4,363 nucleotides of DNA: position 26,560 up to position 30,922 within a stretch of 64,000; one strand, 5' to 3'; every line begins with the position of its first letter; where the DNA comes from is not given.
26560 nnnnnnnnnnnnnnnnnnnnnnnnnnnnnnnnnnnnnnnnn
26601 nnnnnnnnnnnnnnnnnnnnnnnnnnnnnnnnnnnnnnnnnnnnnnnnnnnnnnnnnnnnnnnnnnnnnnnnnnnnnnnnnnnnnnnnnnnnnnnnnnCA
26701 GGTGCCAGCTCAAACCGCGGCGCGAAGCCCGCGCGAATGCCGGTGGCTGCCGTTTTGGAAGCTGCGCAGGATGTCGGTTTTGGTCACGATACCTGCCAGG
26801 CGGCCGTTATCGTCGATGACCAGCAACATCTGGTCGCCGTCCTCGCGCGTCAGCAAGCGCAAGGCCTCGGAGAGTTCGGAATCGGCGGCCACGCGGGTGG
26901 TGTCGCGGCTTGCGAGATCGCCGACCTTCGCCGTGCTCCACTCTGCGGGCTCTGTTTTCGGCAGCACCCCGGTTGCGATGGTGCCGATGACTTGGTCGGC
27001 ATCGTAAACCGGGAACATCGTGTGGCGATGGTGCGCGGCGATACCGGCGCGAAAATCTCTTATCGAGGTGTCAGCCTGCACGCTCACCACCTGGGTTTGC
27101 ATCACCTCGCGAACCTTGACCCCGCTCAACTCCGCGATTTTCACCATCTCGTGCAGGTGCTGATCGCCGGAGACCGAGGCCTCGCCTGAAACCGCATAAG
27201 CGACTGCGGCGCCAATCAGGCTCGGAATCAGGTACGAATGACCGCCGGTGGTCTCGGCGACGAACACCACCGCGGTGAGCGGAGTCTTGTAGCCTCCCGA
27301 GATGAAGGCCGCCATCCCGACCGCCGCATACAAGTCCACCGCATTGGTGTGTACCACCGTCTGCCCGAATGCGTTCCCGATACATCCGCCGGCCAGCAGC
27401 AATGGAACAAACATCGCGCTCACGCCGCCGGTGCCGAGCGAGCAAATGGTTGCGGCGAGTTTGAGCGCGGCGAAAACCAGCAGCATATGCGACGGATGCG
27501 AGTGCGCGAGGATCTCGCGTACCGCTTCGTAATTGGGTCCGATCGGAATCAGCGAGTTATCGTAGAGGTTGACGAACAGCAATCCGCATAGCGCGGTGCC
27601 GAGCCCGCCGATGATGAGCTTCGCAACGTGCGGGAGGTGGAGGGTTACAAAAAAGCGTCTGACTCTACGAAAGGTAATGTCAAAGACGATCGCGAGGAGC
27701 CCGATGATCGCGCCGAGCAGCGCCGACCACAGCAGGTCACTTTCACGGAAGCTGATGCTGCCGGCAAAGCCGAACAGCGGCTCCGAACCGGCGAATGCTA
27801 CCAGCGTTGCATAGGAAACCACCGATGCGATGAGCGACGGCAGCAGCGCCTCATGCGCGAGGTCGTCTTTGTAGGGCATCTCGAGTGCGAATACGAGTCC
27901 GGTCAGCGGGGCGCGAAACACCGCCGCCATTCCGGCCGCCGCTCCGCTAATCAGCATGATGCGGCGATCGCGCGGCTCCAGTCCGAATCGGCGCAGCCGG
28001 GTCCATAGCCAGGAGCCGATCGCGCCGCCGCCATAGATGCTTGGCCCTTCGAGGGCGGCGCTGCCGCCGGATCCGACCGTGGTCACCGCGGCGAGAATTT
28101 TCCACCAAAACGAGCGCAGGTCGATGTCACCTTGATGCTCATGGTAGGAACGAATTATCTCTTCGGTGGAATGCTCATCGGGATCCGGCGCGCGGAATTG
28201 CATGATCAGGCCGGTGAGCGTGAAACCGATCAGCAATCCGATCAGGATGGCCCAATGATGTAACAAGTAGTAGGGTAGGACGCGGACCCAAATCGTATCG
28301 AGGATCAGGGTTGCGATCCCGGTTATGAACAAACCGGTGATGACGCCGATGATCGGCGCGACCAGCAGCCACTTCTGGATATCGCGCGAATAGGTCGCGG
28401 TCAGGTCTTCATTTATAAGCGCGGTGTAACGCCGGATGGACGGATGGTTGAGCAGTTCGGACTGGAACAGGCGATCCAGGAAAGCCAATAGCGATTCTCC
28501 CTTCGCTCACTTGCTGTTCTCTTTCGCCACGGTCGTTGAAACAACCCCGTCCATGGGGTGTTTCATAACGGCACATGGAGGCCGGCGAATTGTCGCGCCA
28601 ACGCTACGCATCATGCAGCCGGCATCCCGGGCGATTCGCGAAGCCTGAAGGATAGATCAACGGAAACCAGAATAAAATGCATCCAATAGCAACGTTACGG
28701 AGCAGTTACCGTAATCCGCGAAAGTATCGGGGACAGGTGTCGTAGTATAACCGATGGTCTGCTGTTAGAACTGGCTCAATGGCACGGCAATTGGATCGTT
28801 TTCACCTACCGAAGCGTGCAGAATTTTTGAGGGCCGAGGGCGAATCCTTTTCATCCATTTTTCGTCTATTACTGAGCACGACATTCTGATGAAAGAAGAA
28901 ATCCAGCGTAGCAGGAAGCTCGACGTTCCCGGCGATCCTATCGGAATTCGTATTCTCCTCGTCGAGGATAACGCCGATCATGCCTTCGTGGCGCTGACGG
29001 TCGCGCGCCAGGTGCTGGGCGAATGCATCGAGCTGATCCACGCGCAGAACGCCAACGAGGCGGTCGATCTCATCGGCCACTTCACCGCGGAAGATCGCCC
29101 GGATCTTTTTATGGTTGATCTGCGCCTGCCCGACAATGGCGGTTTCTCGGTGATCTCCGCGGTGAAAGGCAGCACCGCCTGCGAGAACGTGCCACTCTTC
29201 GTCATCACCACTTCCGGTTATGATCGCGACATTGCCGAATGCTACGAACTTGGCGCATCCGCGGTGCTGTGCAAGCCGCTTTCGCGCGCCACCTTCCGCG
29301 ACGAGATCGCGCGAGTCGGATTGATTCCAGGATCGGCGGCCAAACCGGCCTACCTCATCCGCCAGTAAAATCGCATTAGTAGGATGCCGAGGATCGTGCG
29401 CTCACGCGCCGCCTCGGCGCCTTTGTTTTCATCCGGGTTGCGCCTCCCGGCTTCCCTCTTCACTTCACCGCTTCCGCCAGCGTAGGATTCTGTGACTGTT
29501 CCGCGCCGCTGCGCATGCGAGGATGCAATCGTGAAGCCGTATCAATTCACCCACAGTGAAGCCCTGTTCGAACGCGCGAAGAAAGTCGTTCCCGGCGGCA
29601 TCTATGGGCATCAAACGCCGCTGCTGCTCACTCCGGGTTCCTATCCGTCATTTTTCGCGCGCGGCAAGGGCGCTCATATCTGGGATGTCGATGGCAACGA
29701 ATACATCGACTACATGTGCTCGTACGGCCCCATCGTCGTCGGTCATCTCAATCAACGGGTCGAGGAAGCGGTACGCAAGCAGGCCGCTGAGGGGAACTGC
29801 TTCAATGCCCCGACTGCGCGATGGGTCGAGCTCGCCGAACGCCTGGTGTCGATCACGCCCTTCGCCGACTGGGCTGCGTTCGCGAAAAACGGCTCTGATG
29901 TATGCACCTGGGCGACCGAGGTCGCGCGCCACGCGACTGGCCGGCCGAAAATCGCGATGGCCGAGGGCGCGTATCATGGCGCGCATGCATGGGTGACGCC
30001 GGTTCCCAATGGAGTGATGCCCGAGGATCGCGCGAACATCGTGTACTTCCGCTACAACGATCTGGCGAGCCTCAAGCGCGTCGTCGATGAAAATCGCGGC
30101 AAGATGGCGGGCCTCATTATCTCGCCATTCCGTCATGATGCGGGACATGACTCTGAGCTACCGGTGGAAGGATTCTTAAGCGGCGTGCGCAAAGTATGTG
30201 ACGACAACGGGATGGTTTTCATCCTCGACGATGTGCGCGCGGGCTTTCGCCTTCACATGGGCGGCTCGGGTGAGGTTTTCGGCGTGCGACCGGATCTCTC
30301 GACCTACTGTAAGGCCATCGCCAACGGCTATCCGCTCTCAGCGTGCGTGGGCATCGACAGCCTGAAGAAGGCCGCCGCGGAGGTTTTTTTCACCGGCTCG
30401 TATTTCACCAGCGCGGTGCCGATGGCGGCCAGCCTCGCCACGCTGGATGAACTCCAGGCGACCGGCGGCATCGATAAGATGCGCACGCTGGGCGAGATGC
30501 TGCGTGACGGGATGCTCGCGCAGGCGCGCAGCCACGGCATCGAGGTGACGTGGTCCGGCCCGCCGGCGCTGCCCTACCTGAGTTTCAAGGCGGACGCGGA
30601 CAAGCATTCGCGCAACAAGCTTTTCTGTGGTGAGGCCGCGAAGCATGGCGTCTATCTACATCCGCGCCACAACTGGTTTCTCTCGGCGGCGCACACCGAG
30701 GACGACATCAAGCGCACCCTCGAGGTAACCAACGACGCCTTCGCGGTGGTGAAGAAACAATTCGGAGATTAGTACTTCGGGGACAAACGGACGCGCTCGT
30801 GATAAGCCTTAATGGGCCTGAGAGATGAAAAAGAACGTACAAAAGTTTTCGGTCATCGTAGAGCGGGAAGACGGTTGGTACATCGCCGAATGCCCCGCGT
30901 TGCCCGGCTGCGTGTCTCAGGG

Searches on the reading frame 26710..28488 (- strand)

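Call 27: search_protein_families(library=pfam, proteins=[window:26710-28488:-], max_evalue=0.001)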
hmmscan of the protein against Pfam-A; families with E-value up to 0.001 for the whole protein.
window:26710-28488:- (592 aa): 2 families
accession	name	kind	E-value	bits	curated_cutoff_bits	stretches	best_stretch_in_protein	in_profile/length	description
PF00654.25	Voltage_CLC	-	1.8e-77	261.3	24.8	1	89-434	2-345/346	Voltage gated chloride channel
PF00571.33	CBS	-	1.2e-16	61.2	24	2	522-577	1-55/57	CBS domain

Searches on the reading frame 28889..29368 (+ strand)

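Call 27: search_protein_families(library=pfam, proteins=[window:28889-29368:+], max_evalue=0.001)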
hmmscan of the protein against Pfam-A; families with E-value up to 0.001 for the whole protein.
window:28889-29368:+ (159 aa): 1 family
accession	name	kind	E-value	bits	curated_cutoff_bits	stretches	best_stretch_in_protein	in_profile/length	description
PF00072.30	Response_reg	-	6.1e-12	46.1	30.2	1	22-140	1-110/111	Response regulator receiver domain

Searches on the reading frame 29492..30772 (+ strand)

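Call 27: search_protein_families(library=pfam, proteins=[window:29492-30772:+], max_evalue=0.001)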
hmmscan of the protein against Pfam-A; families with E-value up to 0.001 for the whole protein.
window:29492-30772:+ (426 aa): 1 family
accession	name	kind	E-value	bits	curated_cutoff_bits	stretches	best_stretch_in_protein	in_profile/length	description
PF00202.27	Aminotran_3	-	3e-42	145.2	30.5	1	53-394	11-376/403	Aminotransferase class-III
